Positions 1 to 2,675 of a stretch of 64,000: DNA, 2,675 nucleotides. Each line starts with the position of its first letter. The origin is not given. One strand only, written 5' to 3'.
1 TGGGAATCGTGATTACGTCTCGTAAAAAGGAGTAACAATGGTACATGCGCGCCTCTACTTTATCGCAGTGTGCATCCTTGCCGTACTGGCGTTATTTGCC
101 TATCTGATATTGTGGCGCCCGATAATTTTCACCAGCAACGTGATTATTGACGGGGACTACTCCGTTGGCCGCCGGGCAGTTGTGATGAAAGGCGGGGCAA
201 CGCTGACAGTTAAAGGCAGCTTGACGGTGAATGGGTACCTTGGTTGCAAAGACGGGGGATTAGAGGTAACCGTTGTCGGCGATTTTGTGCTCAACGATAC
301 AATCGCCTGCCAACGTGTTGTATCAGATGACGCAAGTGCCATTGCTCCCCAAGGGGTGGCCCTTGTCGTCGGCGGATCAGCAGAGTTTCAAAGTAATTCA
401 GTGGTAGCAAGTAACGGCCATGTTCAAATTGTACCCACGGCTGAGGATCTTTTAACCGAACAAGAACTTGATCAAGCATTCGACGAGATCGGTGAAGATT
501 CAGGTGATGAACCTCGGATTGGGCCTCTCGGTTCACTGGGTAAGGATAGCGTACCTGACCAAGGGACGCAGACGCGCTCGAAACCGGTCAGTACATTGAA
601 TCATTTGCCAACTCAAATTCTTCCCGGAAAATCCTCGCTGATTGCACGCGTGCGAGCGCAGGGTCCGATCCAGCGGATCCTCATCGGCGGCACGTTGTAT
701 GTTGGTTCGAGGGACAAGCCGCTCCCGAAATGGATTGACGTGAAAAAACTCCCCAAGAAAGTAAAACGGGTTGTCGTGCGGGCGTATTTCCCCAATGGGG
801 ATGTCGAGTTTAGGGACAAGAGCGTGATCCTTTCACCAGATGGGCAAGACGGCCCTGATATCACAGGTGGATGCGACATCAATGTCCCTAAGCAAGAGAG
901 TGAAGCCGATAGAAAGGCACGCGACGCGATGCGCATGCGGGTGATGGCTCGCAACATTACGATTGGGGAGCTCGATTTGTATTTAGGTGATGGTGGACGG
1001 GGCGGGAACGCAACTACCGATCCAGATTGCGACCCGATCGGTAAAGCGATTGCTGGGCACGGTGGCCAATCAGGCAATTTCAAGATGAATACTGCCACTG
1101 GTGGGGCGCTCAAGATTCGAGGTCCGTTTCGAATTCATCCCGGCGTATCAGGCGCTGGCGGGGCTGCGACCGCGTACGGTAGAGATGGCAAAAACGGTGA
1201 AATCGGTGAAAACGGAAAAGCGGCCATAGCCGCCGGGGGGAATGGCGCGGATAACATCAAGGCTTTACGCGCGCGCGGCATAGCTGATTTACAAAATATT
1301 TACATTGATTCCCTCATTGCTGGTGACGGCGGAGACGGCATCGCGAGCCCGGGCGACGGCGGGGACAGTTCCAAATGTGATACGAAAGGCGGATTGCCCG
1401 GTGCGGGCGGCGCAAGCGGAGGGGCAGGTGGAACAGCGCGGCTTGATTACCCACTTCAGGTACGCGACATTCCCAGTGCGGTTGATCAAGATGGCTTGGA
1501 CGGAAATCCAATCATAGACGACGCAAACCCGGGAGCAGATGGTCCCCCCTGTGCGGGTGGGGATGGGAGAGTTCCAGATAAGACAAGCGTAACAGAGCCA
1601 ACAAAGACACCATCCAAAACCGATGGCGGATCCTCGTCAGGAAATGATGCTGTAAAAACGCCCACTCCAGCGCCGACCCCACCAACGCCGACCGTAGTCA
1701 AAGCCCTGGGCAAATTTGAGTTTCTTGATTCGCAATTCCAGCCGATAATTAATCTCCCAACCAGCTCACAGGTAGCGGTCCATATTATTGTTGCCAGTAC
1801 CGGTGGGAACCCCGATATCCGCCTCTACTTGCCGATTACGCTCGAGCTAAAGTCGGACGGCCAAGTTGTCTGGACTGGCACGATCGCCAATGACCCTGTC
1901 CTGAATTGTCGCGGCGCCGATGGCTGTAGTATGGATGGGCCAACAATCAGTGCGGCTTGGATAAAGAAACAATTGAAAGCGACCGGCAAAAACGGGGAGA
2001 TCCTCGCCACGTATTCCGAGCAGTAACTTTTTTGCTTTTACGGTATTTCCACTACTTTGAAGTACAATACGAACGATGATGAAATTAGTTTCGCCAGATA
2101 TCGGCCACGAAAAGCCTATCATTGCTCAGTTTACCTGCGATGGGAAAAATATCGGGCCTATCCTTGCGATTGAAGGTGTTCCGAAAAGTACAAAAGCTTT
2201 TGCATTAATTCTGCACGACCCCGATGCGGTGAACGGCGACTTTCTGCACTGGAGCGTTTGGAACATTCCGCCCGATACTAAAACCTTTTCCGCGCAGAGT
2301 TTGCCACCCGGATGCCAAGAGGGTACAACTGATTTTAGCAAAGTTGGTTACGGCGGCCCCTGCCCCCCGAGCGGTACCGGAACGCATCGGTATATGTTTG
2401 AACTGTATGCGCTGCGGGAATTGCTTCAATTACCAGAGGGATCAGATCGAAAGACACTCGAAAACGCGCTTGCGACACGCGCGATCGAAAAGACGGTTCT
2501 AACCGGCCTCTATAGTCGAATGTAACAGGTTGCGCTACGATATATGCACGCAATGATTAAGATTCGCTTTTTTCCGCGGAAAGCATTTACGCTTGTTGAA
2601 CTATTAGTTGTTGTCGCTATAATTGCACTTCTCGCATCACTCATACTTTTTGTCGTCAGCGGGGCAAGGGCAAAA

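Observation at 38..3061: Uncharacterised surface-gene trio (Gly/Asp-rich beta-helix protein, PEBP, atypical pilin) translationally fused to leuS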

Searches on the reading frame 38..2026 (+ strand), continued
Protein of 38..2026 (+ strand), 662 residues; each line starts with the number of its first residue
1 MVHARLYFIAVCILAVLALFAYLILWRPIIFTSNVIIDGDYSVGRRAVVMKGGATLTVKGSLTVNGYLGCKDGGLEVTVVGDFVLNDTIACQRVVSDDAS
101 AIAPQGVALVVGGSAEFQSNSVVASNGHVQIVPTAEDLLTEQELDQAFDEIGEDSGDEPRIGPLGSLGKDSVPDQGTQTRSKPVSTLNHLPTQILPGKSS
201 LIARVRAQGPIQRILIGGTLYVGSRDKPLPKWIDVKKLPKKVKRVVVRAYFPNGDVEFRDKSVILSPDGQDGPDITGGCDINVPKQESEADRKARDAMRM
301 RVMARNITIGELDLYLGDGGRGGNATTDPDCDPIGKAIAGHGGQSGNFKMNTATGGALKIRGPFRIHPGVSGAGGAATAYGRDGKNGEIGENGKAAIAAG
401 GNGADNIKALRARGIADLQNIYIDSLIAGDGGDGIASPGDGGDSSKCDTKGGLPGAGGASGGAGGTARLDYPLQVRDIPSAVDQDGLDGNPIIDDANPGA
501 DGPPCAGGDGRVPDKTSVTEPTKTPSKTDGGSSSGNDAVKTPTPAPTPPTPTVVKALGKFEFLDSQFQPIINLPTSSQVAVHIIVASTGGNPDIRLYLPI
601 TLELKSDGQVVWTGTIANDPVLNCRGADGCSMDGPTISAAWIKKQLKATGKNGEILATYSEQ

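Call 51: search_protein_representatives(alignment_id=A1)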
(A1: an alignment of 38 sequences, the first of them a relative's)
Query: 38 sequences, 679 profile positions. Proteins with E-value up to 0.001 (for the whole library): 607; up to 1e-10: 425; up to 1e-30: 188. The best 150 are listed.
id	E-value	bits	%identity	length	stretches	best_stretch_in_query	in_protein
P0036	4.2e-217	739.5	-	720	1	5-678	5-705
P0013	7.3e-216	735.4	-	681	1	1-674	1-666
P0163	5.9e-212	722.5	-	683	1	6-667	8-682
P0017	3.4e-210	716.7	-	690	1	5-673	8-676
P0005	9.2e-206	702.0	-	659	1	3-679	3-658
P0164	4.9e-203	693.0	-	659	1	2-667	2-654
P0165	1.6e-200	684.7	-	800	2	4-671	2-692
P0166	4.7e-200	683.1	-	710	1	4-673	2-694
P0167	8.4e-200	682.3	-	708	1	4-676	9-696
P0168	8.6e-199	679.0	-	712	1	6-671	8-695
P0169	1.6e-196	671.5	-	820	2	3-672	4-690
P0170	5.9e-191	653.1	-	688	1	3-674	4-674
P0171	1.3e-189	648.6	-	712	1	4-678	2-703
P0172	1.9e-188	644.8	-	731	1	9-591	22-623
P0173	3.9e-186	637.1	-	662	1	3-667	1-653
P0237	5.9e-89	316.0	-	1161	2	241-566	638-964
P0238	8.0e-85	302.3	-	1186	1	32-573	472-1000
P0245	1.9e-78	281.2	-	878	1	31-573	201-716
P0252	6.0e-75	269.7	-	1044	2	245-558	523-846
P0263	1.1e-71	258.9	-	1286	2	239-566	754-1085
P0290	3.7e-46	174.5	-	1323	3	413-569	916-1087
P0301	8.9e-42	160.0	-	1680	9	424-640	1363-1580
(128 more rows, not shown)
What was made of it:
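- The family is widespread (607 clusters, call 51).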

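Call 57: search_protein_families(library=pfam, proteins=[P0237, P0238, P0245, P0263, P0301, P0290, P0252, P0169], max_evalue=0.001)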
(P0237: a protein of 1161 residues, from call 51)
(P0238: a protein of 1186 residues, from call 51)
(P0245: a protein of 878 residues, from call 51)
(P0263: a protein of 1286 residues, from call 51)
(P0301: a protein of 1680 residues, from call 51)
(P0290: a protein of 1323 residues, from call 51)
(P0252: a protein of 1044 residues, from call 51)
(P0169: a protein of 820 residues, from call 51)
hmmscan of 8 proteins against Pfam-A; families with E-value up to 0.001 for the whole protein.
P0237 (1161 aa): 0 families

P0238 (1186 aa): 1 family
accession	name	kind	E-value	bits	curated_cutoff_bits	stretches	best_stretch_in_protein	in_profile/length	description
PF00041.27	fn3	-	0.0003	21.4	25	1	384-449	16-72/84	Fibronectin type III domain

P0245 (878 aa): 0 families

P0263 (1286 aa): 0 families

P0301 (1680 aa): 2 families
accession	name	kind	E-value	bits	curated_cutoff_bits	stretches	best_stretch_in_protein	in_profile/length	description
PF18911.6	PKD_4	-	2.3e-30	104.9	27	2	451-534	3-83/85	PKD domain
PF00801.26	PKD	-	1e-23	83.6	23.5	2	465-533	15-78/80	PKD domain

P0290 (1323 aa): 0 families

P0252 (1044 aa): 1 family
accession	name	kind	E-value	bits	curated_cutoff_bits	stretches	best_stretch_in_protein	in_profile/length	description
PF19190.6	BACON_2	-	1.2e-06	28.7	25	1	272-317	22-67/94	Viral BACON domain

P0169 (820 aa): 0 families

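Call 63: find_homologous_proteins(query=L001:3708-4349:+)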
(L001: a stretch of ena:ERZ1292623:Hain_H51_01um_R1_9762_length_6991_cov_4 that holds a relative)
Query L001:3708-4349:+ (213 aa): 12 proteins with E <= 0.001 among 1804 candidates.
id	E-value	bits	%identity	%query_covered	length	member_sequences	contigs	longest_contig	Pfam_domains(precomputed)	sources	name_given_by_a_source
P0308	5.1e-111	387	99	85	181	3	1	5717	-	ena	-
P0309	7.4e-71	256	67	87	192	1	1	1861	-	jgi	jgi:hypothetical protein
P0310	2.7e-68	248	62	95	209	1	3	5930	-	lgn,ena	-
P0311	4.0e-67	244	68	80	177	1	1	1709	-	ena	-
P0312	9.7e-66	239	59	86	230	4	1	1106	-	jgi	-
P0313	3.4e-65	238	61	84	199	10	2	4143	-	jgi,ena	-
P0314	3.3e-64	234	64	84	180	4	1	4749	-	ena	-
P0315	1.6e-63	232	64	82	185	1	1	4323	-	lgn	-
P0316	1.4e-62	229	62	82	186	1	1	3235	-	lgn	-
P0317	5.6e-60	221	63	70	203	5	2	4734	-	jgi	-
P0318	9.3e-48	181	58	72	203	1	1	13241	-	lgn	-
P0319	6.6e-46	175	50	95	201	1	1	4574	-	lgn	-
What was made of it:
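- It is restricted to the same clade (12 homologues, all at least 50% identical, call 63).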

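Call 65: search_protein_families(library=phrogs, proteins=[window:38-2026:+, L001:3708-4349:+], max_evalue=0.01)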
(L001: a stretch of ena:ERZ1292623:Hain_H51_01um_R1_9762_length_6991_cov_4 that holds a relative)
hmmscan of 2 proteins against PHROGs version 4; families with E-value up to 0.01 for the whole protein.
window:38-2026:+ (662 aa): 0 families

L001:3708-4349:+ (213 aa): 0 families

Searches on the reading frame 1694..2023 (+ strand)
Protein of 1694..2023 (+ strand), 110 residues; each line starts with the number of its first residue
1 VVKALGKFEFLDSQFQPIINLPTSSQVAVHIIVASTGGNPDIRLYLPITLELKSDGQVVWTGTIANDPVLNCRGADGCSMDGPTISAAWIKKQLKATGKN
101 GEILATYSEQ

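Call 76: search_solved_structures(query=window:1694-2023:+, max_evalue=5)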
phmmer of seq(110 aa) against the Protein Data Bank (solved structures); distinct sequences matched with E-value up to 5: 18.
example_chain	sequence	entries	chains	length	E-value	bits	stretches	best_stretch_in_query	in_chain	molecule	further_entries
2ymu_A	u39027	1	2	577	3.2e-17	65.9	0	77-107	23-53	WD-40 REPEAT PROTEIN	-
7bie_A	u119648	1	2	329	9.9e-13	51.5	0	78-107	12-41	nvWRAP-T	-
7bid_A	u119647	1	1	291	6.6e-10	42.4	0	78-107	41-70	v31WRAP-T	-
7bif_A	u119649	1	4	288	6.8e-10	42.3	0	78-107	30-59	v22WRAP-T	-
7big_A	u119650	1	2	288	1.6e-09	41.1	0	78-107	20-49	v13WRAP-T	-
6r60_A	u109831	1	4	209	2.5e-08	37.3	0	78-107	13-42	WD-40 repeat protein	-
6r5y_A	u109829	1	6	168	9.9e-07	32.2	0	78-107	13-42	WD-40 repeat protein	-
6r5z_A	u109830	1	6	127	6.1e-05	26.4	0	78-107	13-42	9-bladed beta-propeller formed by three 3-bladed fragments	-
6r5x_A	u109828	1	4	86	0.0086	19.5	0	78-107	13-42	WD-40 repeat protein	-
1qaf_A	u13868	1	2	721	0.13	15.7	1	26-90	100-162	PROTEIN (COPPER AMINE OXIDASE)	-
6grr_A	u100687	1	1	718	0.17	15.3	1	26-90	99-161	Amine oxidase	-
6grr_B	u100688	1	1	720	0.17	15.3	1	26-90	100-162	Amine oxidase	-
6ezz_A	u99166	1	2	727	0.17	15.3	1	26-90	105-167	Primary amine oxidase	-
1d6u_A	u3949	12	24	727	0.17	15.3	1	26-90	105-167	COPPER AMINE OXIDASE | AMINE OXIDASE | PRIMARY AMINE OXIDASE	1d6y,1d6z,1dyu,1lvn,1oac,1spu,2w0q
1jrq_A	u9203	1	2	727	0.17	15.3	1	26-90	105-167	Copper amine oxidase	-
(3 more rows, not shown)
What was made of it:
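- Tried and rejected: This is an additive match of a short motif to many repeats and was judged an artefact (call 76).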

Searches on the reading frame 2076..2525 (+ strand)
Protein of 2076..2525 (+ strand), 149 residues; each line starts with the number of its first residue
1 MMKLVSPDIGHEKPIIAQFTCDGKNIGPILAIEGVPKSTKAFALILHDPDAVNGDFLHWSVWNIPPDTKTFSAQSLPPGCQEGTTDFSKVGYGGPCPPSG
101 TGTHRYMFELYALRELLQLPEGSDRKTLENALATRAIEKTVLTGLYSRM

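Call 4: search_protein_families(library=pfam, proteins=[window:2076-2525:+], max_evalue=1)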
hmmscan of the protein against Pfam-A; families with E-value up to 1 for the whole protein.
window:2076-2525:+ (149 aa): 1 family
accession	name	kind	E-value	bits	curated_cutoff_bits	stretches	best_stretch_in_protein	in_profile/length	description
PF01161.25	PBP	-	4.2e-35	121.5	24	1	17-146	4-135/135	Phosphatidylethanolamine-binding protein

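Call 5: search_protein_families(library=ncbifam, proteins=[window:2076-2525:+], max_evalue=1)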
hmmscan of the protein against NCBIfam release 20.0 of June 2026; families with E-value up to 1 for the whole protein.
window:2076-2525:+ (149 aa): 3 families
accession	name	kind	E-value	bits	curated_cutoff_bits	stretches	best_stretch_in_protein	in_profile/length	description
TIGR00481.1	TIGR00481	subfamily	8.2e-30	103.5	57.75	1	20-146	9-142/142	YbhB/YbcL family Raf kinase inhibitor-like protein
NF007330.0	PRK09818.1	equivalog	4.6e-23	82.1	277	1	14-115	39-148/183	kinase inhibitor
NF007609.0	PRK10257.1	equivalog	1.5e-21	76.6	226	1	14-133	18-144/158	kinase inhibitor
